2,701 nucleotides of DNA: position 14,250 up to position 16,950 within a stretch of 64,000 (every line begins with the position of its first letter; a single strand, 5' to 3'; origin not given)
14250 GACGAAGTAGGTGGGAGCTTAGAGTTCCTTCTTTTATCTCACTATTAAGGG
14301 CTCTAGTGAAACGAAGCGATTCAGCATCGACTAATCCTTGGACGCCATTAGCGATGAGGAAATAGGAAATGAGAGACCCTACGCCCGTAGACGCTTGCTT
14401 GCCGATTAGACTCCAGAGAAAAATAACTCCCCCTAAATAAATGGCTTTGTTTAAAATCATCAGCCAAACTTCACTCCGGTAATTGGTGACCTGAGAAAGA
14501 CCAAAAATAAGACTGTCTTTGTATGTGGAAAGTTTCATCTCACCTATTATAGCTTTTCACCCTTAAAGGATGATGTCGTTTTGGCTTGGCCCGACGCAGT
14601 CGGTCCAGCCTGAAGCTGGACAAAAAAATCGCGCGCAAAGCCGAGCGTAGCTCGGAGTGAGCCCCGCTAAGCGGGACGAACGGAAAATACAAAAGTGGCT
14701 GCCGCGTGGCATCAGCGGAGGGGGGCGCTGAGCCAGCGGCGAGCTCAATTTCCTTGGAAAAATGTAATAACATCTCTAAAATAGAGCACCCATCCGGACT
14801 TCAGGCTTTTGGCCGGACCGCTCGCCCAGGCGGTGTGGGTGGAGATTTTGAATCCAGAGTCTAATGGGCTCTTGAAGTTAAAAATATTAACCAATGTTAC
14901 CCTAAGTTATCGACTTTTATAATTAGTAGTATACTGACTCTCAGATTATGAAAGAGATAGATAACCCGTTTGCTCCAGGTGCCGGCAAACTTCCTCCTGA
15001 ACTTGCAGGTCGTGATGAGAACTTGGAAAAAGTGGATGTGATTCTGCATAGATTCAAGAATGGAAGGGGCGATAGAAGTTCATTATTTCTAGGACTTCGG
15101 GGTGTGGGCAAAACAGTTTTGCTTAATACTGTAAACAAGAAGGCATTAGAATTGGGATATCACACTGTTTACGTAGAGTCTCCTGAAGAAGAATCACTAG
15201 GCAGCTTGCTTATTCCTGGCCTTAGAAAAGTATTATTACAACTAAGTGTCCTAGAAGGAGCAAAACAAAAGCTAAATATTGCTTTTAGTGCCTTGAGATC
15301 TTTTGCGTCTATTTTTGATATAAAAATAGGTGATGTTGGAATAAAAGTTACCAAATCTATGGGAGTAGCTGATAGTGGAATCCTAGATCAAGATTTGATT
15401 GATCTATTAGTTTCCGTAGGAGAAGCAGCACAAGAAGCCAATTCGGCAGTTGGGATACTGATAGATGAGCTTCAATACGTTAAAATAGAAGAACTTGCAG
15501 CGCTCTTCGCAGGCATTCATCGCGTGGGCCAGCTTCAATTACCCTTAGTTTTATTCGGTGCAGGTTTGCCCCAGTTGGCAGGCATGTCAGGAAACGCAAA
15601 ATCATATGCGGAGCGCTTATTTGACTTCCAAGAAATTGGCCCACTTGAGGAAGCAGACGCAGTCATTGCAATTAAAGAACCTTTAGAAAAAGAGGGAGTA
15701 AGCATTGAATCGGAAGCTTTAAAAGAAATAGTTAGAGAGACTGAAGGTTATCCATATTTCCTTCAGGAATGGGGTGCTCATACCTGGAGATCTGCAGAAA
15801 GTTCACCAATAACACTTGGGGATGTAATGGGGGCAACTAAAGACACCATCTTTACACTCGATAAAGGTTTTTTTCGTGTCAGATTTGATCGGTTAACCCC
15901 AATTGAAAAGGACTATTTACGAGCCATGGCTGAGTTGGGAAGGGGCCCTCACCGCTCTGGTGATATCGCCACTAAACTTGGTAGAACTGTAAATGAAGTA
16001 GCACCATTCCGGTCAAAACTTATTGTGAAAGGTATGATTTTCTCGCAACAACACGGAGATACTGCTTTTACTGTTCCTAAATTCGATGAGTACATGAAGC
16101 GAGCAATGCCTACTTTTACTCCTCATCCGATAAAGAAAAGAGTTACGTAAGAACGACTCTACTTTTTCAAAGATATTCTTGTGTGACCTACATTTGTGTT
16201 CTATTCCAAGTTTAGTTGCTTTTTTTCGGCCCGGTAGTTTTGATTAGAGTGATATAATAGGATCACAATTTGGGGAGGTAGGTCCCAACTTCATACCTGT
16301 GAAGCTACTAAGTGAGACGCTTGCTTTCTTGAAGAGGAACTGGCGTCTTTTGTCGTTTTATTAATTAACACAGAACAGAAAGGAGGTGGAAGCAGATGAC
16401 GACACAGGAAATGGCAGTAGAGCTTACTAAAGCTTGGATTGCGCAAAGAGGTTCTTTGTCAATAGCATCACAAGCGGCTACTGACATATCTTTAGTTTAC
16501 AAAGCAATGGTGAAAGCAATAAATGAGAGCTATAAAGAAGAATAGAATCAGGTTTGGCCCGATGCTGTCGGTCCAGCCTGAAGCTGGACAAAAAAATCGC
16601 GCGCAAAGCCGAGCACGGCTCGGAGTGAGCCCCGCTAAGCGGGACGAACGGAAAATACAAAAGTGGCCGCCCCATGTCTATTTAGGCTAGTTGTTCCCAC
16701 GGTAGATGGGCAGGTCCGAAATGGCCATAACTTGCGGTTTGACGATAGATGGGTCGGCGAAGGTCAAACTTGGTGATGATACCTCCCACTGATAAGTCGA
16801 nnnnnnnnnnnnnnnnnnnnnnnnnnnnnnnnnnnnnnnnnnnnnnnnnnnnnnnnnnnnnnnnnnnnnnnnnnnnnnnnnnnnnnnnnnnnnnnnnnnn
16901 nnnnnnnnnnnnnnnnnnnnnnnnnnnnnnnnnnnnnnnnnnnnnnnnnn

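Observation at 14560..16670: Two direct copies of a ~114-nt GC-rich multi-hairpin element flanking an AAA+ ATPase gene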

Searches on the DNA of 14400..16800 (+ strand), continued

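Call 44: search_with_rna_model(model_id=R1, sources=[L021, L022, L023, L024, L025, L026, L027, L028, L029, L030, L031, L032, L033, L034, L035, L036, L037, L038, L039, L040, L041, L042, L043, L044, L045, L046, L047, L048, L049, L050, L051, L052, L053, L054, L055, L056, L057, L058, L059, L060, L061, L062, L063, L064, L065, L066, L067, L068, L069, L070, L071, L072, L073, L074, L075, L076, L077, L078, L079, L080, L081, L082], max_evalue=1, show_alignments=4)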
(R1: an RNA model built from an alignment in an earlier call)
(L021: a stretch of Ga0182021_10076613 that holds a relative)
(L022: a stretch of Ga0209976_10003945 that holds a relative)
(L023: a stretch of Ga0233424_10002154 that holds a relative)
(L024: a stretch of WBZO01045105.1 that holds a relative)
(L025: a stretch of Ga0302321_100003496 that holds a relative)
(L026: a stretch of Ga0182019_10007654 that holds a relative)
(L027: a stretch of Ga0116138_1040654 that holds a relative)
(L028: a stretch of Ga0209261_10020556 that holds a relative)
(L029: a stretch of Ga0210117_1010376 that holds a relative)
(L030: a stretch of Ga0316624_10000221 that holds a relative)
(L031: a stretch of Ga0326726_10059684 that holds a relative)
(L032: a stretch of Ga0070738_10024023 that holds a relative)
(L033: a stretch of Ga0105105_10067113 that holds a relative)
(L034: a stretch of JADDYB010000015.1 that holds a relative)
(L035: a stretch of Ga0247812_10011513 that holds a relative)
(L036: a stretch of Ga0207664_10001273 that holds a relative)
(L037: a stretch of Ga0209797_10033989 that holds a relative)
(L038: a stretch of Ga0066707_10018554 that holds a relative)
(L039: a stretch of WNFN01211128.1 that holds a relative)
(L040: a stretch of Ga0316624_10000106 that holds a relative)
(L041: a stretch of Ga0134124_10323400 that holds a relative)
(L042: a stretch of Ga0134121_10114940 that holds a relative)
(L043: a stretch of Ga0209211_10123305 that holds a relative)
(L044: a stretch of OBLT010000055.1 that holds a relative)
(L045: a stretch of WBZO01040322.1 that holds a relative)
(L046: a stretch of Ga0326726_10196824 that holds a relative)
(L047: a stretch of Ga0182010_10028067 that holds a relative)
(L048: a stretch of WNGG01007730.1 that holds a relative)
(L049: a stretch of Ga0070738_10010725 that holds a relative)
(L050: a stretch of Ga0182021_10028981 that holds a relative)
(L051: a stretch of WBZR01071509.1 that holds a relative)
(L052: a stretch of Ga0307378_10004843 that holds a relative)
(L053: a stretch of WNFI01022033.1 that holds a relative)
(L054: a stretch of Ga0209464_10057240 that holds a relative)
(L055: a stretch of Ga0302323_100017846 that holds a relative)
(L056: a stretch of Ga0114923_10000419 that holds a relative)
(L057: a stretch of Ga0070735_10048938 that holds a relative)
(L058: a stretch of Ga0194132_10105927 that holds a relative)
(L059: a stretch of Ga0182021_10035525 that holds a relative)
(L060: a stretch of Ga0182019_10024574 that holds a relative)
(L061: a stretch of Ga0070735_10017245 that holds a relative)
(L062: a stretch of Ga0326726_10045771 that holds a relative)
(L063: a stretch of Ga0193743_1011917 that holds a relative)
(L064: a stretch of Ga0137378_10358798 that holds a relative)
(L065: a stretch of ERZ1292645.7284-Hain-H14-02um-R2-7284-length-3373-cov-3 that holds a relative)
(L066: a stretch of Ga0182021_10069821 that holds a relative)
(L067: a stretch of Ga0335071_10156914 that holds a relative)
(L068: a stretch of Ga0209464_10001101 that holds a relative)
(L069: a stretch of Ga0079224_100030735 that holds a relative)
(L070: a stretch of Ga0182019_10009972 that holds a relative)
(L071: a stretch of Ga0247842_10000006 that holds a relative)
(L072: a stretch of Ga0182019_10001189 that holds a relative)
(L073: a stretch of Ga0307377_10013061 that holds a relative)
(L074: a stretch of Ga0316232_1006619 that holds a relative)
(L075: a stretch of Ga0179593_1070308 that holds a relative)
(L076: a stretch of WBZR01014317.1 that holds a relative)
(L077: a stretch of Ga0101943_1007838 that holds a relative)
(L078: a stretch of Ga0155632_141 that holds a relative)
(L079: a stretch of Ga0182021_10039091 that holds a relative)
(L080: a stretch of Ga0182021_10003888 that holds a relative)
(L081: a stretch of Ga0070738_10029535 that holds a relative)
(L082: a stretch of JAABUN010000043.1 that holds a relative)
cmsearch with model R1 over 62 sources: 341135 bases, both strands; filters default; matches with E-value up to 1: 15.
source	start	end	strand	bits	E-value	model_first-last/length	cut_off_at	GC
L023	7852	7989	-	25.5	0.00046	1-126/126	no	0.63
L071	11949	11984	-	23.1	0.0021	58-93/126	no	0.72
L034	5656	5691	-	22.4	0.0032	58-93/126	no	0.69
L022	998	1032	+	22.2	0.0035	59-93/126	no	0.71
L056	6443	6477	+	22.2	0.0035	59-93/126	no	0.71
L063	4493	4528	-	21.8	0.0045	58-93/126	no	0.83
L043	1471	1507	+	21.8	0.0045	57-93/126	no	0.73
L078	9869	9905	-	21.8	0.0045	57-93/126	no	0.73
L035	397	437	-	19.1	0.024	53-93/126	no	0.83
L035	1043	1083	-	19.1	0.024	53-93/126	no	0.83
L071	10673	10708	-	17.4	0.066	57-93/126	no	0.5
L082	1243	1280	+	15.2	0.26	59-93/126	no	0.74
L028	1057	1091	+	14.5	0.41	58-93/126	no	0.83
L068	7945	7979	-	14.5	0.41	58-93/126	no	0.83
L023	7906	7940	+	14.1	0.53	59-93/126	no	0.69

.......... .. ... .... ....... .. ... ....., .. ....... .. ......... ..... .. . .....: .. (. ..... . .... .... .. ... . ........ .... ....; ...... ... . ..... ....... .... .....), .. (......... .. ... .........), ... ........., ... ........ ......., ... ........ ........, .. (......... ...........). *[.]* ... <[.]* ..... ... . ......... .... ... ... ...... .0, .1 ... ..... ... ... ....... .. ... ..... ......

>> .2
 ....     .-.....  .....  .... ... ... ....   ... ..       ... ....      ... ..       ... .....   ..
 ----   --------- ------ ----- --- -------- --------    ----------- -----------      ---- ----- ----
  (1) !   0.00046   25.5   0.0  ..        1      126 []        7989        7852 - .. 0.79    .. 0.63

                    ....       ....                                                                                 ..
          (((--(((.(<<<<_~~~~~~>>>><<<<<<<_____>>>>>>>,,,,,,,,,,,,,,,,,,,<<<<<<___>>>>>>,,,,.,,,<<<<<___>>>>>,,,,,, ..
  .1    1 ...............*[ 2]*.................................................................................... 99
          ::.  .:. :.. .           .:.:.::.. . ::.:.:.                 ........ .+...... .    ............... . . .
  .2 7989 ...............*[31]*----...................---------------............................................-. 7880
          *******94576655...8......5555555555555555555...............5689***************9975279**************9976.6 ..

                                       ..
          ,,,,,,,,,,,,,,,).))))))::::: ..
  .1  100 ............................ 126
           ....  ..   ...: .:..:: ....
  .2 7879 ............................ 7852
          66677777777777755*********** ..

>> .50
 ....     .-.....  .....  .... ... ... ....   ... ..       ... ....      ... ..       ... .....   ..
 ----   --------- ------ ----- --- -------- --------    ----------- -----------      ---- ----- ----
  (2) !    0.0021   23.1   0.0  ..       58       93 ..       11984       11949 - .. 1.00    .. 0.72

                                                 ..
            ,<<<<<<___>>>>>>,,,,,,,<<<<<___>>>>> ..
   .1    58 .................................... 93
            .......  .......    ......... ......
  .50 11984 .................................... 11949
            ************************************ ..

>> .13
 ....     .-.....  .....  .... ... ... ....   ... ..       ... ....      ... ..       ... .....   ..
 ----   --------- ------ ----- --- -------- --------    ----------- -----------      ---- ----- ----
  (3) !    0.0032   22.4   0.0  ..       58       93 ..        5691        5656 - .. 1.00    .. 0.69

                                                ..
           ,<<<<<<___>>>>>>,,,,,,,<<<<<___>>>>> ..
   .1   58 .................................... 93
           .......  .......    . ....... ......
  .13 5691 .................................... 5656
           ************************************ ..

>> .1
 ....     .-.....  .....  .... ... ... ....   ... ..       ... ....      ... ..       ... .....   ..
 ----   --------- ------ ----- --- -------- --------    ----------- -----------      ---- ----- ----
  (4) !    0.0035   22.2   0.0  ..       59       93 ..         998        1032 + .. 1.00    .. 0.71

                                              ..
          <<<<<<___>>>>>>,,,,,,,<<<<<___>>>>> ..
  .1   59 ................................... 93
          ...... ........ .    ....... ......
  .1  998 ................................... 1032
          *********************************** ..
